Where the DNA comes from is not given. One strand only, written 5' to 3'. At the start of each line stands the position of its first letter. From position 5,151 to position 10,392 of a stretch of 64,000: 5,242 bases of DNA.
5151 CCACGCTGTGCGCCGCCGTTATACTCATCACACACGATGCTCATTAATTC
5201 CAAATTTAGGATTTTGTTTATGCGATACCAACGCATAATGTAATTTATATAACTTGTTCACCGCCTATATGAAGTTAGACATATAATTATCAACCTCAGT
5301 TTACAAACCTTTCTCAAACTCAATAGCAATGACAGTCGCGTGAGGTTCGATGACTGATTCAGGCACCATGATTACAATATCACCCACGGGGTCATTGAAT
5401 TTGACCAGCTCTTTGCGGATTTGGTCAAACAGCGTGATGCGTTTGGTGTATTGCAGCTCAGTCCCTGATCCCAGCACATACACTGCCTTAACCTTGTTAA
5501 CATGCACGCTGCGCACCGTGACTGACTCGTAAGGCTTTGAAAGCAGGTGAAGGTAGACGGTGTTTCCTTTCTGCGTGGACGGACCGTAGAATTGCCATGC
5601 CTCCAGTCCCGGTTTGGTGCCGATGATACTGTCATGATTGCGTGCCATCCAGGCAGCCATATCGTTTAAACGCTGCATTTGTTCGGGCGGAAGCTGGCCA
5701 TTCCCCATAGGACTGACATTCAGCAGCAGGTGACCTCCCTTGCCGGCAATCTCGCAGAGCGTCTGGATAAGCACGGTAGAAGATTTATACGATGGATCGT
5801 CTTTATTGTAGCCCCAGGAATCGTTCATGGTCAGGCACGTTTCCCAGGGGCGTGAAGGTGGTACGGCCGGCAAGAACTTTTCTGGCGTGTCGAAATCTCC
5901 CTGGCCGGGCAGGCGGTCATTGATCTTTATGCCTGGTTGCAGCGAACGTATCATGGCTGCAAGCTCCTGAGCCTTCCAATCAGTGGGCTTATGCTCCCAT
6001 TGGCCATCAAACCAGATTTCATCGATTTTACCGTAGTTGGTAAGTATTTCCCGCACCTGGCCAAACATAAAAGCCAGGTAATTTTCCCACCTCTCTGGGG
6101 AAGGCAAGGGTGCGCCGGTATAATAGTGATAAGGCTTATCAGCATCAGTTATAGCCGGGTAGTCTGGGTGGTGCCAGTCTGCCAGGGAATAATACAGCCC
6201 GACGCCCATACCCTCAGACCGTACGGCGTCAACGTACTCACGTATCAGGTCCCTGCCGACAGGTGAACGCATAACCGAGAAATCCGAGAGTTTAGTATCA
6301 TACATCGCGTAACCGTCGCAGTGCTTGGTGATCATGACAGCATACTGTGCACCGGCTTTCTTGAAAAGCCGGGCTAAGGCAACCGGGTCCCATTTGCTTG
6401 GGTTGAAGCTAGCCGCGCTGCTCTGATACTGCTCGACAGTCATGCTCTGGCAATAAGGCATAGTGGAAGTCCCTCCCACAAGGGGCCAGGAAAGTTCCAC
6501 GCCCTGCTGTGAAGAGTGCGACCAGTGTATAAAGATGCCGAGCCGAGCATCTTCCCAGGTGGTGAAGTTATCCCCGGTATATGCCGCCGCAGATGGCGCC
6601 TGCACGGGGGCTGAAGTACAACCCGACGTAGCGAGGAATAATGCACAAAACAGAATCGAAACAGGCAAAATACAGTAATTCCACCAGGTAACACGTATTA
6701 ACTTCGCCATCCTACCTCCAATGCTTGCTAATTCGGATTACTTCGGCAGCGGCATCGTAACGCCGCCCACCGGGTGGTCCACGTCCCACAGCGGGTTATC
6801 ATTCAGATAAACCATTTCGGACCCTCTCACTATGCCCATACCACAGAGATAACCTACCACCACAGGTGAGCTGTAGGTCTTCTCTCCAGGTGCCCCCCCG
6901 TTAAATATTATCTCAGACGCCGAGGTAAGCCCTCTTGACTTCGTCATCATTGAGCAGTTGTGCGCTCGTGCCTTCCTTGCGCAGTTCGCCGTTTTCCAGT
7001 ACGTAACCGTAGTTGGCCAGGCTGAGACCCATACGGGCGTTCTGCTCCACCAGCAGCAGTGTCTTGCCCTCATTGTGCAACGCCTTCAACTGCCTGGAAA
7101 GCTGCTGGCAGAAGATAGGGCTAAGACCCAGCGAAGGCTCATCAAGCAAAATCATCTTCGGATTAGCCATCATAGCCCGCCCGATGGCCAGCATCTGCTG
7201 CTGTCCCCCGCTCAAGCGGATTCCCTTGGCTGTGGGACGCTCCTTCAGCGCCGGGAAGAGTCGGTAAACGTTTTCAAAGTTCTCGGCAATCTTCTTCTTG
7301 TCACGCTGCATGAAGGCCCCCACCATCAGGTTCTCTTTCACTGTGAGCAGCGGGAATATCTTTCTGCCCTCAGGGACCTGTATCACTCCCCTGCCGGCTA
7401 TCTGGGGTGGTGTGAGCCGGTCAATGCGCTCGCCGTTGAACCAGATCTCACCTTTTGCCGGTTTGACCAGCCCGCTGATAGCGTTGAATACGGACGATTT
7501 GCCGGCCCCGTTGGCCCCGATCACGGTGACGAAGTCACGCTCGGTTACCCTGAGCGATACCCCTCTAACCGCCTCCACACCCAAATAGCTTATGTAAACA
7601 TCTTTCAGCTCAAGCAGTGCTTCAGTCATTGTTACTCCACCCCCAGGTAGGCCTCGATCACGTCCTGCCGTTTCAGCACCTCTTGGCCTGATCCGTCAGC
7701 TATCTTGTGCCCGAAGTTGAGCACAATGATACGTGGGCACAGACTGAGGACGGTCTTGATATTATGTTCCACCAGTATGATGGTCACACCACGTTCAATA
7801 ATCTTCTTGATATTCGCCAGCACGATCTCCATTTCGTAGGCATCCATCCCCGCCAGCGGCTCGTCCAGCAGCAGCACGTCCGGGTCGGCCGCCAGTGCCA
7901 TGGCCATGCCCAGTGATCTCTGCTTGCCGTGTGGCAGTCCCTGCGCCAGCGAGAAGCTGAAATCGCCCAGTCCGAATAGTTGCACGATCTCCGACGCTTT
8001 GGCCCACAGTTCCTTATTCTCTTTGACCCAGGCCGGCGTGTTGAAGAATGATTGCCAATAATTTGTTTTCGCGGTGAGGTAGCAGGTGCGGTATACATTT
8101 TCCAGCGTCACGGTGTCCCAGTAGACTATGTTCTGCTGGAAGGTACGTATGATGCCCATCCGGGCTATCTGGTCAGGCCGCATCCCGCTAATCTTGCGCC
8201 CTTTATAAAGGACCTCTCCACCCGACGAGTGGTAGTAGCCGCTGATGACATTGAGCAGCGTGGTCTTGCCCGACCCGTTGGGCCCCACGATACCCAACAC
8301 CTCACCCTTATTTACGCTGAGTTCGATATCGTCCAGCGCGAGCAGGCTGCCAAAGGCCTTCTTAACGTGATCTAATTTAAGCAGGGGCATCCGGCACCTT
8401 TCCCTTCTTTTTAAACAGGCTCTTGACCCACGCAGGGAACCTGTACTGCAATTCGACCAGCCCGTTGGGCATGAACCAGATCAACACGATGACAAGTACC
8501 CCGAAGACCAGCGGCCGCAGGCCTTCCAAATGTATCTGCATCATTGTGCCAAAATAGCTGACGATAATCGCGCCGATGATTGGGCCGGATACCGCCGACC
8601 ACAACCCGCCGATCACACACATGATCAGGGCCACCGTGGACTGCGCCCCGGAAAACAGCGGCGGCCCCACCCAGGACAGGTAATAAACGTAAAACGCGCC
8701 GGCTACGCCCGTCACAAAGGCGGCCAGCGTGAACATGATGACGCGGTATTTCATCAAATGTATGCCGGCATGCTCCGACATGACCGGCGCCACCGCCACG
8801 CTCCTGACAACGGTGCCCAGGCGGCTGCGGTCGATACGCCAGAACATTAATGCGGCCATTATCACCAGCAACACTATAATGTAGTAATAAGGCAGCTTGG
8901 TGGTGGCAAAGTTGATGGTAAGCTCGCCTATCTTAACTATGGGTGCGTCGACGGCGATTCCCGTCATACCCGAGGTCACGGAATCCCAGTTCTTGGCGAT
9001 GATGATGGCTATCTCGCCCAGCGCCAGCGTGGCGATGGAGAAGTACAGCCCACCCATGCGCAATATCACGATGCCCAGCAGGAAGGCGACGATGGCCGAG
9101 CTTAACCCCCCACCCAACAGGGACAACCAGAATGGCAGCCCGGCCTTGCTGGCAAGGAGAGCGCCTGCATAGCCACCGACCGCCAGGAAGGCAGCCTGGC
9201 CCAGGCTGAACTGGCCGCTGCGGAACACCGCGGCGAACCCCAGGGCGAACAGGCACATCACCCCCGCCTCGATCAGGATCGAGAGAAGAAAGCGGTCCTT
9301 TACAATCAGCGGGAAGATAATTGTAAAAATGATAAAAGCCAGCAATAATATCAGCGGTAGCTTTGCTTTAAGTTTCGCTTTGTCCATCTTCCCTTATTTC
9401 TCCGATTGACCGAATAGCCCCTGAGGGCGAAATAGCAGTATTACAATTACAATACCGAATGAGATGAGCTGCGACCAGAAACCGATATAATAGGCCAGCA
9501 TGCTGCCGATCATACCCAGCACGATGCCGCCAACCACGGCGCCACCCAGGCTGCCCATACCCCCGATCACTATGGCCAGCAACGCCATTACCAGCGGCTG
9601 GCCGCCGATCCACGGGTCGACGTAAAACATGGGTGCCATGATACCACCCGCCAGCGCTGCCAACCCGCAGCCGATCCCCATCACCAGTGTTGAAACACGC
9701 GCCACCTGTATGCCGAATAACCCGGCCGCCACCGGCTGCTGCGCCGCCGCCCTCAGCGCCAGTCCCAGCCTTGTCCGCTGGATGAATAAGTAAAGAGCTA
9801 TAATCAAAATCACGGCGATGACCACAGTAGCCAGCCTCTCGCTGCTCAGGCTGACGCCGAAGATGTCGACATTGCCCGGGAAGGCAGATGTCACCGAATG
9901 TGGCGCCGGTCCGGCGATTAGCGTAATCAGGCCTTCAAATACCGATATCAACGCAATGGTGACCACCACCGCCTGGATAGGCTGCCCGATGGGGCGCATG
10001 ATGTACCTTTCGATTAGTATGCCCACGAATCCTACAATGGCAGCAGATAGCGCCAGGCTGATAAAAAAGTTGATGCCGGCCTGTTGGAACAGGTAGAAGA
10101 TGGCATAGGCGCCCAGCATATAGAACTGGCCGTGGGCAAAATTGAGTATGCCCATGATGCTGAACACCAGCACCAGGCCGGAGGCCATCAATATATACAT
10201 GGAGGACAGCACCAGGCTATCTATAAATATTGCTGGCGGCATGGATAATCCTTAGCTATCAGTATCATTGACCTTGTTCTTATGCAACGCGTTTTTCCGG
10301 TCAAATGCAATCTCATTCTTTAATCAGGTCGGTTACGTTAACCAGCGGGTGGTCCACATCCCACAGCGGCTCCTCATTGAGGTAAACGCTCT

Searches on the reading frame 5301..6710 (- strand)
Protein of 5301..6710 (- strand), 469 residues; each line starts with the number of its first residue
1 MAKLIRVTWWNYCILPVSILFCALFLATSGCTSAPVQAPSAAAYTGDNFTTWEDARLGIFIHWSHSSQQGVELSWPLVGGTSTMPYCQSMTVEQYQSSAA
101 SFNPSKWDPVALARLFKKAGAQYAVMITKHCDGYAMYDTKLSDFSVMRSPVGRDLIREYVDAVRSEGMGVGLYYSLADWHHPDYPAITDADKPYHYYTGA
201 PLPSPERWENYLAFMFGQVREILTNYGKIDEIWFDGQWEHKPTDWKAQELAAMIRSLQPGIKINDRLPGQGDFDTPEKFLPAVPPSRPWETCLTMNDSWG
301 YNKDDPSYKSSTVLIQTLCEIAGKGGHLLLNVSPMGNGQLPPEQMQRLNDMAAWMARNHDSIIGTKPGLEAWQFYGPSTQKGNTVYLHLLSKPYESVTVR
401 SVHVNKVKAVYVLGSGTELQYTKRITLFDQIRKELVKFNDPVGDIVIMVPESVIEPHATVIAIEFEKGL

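Call 28: search_protein_families(library=pfam, proteins=[window:5301-6710:-], max_evalue=0.0001)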
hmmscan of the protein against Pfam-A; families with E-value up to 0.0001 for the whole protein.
window:5301-6710:- (469 aa): 2 families
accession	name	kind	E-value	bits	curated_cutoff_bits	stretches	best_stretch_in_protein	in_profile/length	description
PF01120.23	Alpha_L_fucos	-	1.8e-85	287.9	25.2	1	48-358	25-343/345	Alpha-L-fucosidase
PF14871.12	GHL6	-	3.2e-05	24.6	35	1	111-182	4-71/132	Hypothetical glycosyl hydrolase 6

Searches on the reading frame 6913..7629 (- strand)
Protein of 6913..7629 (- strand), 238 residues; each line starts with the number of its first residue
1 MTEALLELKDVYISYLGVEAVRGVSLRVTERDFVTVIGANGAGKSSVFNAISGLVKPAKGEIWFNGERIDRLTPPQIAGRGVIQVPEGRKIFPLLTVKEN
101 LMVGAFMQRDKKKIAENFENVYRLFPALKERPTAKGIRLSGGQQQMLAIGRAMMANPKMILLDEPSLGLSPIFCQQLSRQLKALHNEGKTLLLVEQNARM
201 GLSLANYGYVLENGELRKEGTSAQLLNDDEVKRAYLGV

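Call 28: search_protein_families(library=pfam, proteins=[window:6913-7629:-], max_evalue=0.0001)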
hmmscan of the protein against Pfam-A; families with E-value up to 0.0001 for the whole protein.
window:6913-7629:- (238 aa): 4 families
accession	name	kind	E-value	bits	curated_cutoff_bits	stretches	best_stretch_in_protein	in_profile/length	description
PF00005.33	ABC_tran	-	2.6e-29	103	25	1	22-166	2-136/137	ABC transporter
PF13304.12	AAA_21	-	2.9e-07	31.3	27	0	34-66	2-40/304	AAA domain, putative AbiEii toxin, Type IV TA system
PF13555.12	AAA_29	-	2.5e-05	24.4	27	1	23-65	14-55/61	P-loop containing region of AAA domain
PF02463.25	SMC_N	-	5.4e-05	23.2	40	0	30-52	23-45/220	RecF/RecN/SMC N terminal domain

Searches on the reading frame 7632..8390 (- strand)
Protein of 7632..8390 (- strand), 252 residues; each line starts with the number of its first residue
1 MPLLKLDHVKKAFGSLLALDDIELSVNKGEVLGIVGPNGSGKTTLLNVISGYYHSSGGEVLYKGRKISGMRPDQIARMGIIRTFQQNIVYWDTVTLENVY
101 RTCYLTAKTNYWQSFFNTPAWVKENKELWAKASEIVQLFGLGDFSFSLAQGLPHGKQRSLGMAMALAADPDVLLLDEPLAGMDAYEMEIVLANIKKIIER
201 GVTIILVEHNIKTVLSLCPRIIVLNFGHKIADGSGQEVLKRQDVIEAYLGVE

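Call 28: search_protein_families(library=pfam, proteins=[window:7632-8390:-], max_evalue=0.0001)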
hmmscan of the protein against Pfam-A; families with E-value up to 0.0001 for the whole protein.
window:7632-8390:- (252 aa): 4 families
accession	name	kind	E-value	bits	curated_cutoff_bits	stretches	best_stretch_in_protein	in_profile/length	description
PF00005.33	ABC_tran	-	5e-26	92.4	25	1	19-180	1-137/137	ABC transporter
PF13304.12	AAA_21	-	2.2e-07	31.7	27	0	33-50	3-20/304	AAA domain, putative AbiEii toxin, Type IV TA system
PF12399.14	BCA_ABC_TP_C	-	2.7e-06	27.3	25.5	1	229-252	2-25/27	Branched-chain amino acid ATP-binding cassette transporter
PF13476.12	AAA_23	-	5.5e-05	24.3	27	1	12-49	6-39/201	AAA domain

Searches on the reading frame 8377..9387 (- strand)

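Call 28: search_protein_families(library=pfam, proteins=[window:8377-9387:-], max_evalue=0.0001)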
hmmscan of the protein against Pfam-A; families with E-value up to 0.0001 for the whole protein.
window:8377-9387:- (336 aa): 1 family
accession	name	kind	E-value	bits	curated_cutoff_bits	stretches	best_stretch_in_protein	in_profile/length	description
PF02653.21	BPD_transp_2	-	1.9e-32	112.9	26.8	1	34-301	2-267/269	Branched-chain amino acid transport system / permease component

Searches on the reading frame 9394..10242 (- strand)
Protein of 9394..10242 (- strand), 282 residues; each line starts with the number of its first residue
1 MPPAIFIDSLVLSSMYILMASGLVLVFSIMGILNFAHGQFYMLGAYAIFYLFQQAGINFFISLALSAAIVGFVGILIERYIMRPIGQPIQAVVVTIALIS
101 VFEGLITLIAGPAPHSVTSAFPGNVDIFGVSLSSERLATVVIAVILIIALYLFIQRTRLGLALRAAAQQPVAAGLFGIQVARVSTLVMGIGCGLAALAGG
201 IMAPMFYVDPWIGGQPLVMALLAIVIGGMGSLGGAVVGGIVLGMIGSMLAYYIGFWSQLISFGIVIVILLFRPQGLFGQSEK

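Call 7: search_protein_families(library=pfam, proteins=[window:9394-10242:-], max_evalue=0.001)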
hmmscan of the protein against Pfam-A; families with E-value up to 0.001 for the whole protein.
window:9394-10242:- (282 aa): 1 family
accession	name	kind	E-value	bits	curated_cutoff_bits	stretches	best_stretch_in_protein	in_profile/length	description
PF02653.21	BPD_transp_2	-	5.7e-37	127.7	26.8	1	7-269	3-269/269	Branched-chain amino acid transport system / permease component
